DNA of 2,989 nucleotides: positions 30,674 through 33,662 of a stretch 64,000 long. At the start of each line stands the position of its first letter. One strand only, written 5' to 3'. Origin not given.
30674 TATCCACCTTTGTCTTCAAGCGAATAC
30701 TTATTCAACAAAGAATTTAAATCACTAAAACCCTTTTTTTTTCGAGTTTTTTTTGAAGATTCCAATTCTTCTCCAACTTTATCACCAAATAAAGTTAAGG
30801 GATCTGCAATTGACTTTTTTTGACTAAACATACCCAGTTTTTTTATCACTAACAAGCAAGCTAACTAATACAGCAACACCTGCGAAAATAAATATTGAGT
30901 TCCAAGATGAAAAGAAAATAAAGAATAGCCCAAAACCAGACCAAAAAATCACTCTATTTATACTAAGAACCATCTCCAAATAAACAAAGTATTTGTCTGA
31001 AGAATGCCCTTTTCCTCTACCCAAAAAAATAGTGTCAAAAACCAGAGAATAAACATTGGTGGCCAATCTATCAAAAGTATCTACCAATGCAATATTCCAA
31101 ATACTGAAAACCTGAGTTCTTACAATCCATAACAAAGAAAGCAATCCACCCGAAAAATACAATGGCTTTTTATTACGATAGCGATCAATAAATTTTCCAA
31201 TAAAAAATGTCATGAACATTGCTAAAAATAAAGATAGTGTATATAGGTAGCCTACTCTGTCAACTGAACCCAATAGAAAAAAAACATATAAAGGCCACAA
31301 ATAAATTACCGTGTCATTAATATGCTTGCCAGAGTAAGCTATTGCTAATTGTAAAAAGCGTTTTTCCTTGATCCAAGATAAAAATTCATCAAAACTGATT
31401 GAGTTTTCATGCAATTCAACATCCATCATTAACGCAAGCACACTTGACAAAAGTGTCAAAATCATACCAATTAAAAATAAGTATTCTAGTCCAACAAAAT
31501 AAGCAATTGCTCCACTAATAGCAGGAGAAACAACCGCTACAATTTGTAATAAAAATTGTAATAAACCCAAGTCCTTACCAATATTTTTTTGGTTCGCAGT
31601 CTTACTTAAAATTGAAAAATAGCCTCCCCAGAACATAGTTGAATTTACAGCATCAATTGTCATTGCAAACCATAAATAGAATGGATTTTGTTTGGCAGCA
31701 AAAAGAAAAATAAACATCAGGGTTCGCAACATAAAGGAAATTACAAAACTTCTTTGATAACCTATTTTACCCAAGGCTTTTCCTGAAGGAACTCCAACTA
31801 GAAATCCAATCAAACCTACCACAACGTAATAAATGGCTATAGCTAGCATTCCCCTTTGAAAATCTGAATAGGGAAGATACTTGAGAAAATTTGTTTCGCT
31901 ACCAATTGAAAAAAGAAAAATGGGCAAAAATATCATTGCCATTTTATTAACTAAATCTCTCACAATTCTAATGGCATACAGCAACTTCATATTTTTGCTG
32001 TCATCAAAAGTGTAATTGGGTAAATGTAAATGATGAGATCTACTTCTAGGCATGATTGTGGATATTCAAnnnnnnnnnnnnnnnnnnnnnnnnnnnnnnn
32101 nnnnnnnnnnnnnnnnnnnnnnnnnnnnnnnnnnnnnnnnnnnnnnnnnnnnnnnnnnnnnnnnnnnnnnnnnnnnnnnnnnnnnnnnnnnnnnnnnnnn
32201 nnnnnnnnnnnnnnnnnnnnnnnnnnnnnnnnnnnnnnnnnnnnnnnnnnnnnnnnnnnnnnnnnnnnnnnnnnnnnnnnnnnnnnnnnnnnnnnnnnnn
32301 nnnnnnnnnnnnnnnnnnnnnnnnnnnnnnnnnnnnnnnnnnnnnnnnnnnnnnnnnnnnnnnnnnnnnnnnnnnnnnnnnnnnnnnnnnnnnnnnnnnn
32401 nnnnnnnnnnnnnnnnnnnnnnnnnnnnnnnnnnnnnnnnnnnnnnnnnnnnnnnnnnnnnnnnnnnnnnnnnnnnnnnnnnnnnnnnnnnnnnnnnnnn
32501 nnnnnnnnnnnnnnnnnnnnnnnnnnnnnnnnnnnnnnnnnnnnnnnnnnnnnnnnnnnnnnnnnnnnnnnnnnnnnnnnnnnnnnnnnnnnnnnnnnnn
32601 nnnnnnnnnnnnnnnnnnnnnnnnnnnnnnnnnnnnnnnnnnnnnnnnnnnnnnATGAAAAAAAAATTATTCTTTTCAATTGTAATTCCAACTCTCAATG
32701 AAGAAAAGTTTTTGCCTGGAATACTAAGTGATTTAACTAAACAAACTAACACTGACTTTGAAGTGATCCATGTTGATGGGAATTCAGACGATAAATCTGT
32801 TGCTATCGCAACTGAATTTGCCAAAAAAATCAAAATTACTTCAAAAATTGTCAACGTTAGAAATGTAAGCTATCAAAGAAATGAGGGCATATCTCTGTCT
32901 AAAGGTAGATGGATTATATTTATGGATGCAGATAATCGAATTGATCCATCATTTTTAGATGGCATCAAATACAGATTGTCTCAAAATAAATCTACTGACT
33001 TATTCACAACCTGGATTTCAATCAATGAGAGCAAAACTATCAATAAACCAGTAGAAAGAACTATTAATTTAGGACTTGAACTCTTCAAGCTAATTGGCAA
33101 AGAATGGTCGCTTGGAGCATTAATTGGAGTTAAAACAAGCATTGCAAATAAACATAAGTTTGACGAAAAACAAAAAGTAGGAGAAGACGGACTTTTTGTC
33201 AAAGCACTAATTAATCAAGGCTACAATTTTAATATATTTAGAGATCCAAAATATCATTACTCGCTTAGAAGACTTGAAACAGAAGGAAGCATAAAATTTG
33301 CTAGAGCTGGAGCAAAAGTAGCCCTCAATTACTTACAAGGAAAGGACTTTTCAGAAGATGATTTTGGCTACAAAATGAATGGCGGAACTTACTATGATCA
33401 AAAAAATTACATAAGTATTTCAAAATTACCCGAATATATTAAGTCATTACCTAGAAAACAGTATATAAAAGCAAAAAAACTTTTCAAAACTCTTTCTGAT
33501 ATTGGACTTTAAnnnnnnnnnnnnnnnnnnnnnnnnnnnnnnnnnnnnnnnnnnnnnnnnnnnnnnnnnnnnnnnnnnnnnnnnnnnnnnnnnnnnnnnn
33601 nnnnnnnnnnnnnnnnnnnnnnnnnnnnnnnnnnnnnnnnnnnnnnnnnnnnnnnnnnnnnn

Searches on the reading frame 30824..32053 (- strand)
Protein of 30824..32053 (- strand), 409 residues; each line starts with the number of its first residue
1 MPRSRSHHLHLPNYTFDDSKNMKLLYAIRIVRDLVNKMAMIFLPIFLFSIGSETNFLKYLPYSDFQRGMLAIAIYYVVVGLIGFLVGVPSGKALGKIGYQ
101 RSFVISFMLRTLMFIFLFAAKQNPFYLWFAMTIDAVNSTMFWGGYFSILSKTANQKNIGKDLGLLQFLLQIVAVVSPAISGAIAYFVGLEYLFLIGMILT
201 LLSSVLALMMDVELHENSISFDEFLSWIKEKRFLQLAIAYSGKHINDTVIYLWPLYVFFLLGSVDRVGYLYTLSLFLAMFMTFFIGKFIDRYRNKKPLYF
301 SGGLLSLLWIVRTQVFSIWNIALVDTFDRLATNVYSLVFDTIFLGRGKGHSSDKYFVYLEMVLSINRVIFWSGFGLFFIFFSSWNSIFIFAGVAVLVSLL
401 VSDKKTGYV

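Call 24: search_protein_families(library=pfam, proteins=[window:30824-32053:-], max_evalue=0.0001)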
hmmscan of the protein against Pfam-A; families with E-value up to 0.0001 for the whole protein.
window:30824-32053:- (409 aa): 1 family
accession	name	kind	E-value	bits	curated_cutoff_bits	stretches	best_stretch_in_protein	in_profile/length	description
PF07690.21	MFS_1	-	1.3e-16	60.9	33.4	1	35-308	11-281/347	Major Facilitator Superfamily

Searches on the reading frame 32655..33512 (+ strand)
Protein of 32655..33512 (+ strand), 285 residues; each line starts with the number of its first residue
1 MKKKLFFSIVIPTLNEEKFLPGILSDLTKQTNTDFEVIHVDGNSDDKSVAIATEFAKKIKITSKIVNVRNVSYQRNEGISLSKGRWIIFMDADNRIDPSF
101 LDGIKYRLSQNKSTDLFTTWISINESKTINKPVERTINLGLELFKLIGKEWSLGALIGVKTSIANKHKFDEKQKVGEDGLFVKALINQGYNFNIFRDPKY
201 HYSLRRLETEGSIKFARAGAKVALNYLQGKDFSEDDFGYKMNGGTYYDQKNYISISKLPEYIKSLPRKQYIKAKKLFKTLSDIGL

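Call 24: search_protein_families(library=pfam, proteins=[window:32655-33512:+], max_evalue=0.0001)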
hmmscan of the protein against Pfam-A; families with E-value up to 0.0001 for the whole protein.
window:32655-33512:+ (285 aa): 2 families
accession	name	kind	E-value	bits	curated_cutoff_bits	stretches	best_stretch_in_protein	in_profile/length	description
PF00535.33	Glycos_transf_2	-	1.6e-25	90.4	23.3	1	8-142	1-132/168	Glycosyl transferase family 2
PF13641.12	Glyco_tranf_2_3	-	1.6e-06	28.8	27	1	7-119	3-121/230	Glycosyltransferase like family 2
